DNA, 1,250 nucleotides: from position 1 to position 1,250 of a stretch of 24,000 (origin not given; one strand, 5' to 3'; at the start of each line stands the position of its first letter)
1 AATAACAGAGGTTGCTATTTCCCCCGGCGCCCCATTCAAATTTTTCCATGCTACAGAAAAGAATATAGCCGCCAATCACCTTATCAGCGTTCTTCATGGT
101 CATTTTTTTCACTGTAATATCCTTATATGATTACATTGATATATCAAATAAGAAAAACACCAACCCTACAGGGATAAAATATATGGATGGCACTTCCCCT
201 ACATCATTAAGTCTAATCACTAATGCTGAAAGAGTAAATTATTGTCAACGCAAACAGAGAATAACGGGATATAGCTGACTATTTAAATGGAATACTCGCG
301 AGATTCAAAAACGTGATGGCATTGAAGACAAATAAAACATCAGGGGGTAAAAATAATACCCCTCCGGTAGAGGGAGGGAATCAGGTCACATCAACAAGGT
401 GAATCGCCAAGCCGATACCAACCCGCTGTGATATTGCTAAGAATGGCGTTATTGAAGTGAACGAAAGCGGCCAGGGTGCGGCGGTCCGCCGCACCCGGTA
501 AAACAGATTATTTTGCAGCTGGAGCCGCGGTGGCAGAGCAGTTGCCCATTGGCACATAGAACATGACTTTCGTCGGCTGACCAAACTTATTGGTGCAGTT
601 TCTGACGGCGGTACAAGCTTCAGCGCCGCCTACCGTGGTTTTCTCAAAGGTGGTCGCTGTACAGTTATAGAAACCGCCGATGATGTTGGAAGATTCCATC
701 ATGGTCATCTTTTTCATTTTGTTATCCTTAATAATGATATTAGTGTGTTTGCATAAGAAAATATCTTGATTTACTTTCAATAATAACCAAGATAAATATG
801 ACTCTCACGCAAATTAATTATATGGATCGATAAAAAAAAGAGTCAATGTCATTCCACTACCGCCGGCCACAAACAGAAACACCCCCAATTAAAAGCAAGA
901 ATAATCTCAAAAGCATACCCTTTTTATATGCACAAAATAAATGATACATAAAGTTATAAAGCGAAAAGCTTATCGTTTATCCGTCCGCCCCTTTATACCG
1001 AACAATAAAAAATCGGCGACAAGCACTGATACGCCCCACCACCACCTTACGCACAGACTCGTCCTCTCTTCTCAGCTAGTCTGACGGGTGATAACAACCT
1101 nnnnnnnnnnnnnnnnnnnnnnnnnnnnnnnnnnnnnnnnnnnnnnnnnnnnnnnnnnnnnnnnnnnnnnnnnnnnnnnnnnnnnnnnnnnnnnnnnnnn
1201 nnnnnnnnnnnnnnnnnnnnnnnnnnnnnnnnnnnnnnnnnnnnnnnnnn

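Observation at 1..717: Two tandem paralogous double-glycine-leader peptides: a candidate undescribed class II microcin/bacteriocin-like locus cut by the window edge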

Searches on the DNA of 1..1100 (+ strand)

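Call 4: search_dna_similar(query=window:1-1100:+, collection=ecoli_genomes, mode=distant)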
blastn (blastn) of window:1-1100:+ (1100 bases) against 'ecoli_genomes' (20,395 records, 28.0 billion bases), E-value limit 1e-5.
No match.
